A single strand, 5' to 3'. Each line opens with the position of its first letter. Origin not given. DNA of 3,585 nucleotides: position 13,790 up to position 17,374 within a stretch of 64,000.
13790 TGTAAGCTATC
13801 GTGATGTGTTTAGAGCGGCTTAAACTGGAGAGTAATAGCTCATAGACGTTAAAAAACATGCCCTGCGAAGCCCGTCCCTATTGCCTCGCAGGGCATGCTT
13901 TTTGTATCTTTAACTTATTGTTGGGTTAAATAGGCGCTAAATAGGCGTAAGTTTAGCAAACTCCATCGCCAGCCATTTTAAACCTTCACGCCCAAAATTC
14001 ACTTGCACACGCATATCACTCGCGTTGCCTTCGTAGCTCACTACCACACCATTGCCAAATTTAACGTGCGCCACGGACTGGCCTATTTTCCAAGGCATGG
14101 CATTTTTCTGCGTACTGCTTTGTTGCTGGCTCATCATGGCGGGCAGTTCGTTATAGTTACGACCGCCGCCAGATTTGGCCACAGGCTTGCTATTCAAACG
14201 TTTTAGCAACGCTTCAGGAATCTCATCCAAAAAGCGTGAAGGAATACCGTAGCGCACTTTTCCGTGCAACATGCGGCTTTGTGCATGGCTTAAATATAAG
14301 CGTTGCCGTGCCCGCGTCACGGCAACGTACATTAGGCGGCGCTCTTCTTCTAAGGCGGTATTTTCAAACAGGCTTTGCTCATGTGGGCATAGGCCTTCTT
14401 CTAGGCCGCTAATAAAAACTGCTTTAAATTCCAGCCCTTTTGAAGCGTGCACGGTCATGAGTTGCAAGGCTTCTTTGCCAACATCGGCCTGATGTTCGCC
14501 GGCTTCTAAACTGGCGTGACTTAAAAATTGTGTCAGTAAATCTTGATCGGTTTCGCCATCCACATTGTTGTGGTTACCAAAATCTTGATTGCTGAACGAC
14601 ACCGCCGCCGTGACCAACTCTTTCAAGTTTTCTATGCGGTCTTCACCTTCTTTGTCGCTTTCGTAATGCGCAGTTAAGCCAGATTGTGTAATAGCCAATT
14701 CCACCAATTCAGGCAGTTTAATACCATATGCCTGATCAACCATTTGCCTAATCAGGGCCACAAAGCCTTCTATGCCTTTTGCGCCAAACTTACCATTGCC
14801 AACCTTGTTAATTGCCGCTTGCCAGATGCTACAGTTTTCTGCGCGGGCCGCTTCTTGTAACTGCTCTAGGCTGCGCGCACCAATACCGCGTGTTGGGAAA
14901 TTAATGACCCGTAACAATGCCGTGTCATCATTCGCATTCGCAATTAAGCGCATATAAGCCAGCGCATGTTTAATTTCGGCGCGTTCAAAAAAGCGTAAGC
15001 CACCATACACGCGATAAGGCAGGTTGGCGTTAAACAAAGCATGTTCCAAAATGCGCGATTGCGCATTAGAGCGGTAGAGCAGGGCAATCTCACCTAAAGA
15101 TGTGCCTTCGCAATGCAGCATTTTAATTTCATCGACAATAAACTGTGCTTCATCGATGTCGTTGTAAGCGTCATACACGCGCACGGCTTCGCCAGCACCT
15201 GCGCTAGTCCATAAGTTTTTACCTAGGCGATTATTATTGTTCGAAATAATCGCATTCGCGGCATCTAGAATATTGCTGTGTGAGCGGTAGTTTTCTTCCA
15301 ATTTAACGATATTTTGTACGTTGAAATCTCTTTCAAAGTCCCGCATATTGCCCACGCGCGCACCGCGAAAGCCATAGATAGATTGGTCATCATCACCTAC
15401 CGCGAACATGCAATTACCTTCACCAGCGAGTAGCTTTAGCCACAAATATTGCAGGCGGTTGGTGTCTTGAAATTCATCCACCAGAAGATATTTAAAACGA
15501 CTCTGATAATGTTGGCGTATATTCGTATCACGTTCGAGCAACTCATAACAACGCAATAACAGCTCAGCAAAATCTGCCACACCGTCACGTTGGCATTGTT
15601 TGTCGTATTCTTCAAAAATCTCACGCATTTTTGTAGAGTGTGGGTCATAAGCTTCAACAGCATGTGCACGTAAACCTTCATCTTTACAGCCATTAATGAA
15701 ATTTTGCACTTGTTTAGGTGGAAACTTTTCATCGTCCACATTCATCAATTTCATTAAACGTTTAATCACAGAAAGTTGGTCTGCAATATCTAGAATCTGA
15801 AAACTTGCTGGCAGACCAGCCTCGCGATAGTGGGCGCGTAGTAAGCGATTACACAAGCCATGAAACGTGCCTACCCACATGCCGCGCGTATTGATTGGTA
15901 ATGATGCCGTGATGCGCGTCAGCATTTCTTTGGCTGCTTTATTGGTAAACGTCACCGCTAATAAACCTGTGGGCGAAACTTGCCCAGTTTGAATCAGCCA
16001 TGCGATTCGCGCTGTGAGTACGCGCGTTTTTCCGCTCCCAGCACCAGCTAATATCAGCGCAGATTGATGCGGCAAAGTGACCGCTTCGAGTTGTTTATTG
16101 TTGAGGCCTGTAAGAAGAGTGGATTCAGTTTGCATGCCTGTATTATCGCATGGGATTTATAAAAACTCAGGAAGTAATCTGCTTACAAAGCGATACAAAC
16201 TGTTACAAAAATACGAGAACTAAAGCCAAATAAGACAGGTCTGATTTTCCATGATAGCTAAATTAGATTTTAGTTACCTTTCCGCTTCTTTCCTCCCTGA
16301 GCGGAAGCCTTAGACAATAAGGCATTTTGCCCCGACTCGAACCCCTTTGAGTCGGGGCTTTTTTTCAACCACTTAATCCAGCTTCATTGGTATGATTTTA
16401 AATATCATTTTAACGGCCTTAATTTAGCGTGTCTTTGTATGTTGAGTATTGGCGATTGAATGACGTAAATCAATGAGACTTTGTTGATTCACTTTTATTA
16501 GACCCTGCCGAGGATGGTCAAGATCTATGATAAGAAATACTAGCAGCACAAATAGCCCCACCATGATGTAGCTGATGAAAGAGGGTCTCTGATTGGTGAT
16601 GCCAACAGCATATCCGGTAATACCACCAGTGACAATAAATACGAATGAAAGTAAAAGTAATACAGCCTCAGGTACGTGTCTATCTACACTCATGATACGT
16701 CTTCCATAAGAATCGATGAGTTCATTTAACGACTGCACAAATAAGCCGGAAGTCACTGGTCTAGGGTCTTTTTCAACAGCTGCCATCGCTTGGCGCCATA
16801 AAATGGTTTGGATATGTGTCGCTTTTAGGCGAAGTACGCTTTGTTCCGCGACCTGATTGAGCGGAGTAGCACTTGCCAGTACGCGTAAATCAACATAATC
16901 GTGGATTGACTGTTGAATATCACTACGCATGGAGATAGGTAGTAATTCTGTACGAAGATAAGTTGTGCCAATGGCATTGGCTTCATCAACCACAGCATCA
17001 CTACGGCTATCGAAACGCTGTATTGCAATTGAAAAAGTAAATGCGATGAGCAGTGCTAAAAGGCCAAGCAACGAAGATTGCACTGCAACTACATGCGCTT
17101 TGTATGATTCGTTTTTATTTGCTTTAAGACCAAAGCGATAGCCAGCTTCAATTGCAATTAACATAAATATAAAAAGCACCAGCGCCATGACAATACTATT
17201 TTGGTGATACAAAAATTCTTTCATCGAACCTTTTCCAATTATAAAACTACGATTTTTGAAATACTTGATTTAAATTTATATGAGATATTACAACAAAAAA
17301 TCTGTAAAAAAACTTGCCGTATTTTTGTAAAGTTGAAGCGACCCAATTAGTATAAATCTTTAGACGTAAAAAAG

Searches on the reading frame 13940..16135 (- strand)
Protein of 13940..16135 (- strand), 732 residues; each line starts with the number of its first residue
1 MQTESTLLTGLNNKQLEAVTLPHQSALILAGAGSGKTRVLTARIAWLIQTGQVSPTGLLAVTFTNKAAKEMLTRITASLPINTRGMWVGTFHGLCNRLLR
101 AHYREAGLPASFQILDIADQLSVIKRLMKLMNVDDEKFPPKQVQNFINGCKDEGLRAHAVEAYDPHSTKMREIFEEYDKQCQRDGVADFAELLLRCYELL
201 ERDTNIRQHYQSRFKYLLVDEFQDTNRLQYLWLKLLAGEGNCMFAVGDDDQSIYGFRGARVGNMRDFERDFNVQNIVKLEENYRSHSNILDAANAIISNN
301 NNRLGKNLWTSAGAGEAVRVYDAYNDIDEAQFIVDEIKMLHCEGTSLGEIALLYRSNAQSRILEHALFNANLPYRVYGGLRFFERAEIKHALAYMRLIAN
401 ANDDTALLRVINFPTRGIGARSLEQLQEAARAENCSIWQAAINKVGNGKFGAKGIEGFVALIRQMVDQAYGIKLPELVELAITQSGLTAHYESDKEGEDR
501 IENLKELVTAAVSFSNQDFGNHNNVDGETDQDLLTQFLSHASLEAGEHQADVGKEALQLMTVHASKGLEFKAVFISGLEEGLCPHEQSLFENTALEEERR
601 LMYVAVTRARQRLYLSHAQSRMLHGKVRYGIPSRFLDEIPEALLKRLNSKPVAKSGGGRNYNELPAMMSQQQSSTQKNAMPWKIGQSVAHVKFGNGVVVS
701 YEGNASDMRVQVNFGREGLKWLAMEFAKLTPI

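Call 64: search_protein_families(library=pfam, proteins=[window:13940-16135:-], max_evalue=0.001)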
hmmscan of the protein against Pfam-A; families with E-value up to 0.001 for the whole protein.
window:13940-16135:- (732 aa): 9 families
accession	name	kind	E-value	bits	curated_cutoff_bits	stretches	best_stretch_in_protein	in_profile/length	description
PF00580.27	UvrD-helicase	-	1.5e-87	294.2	23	1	11-272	1-271/271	UvrD/REP helicase N-terminal domain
PF13361.12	UvrD_C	-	1.4e-75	255.4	25.6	1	277-619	1-349/350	UvrD-like helicase C-terminal domain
PF13245.12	AAA_19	-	6.6e-25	88.3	25.1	1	15-257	1-134/134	AAA domain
PF13538.12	UvrD_C_2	-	9.5e-10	38.6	27.4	1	559-615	4-51/52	UvrD-like helicase C-terminal domain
PF21196.3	PcrA_UvrD_tudor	-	6.1e-09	36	23.9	1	684-727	1-44/48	PcrA/UvrD tudor domain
PF01443.25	Viral_helicase1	-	3e-06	27.7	21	0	513-614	136-225/228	Viral superfamily 1 RNA helicase core domain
PF13087.12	AAA_12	-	1.3e-05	25.3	27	0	550-614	132-189/195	AAA domain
PF13604.12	AAA_30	-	0.00023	21.4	27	0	11-74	2-65/191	AAA domain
PF13401.12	AAA_22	-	0.00029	21.6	27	0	25-133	7-110/130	AAA domain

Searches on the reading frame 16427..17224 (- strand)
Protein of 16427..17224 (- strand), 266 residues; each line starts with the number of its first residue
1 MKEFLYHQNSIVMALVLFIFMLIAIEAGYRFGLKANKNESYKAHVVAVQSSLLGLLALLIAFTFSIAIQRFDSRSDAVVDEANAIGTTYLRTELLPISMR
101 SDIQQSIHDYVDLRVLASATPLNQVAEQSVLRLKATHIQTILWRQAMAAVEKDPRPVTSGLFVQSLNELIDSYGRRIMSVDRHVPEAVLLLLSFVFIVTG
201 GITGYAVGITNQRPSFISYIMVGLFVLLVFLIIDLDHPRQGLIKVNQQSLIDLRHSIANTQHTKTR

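Call 64: search_protein_families(library=pfam, proteins=[window:16427-17224:-], max_evalue=0.001)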
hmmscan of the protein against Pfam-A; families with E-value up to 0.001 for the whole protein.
window:16427-17224:- (266 aa): 1 family
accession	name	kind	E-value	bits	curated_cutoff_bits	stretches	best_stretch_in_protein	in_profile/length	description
PF14023.12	Bestrophin-like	-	3.7e-17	63.1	32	1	38-249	23-231/232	Bestrophin-like domain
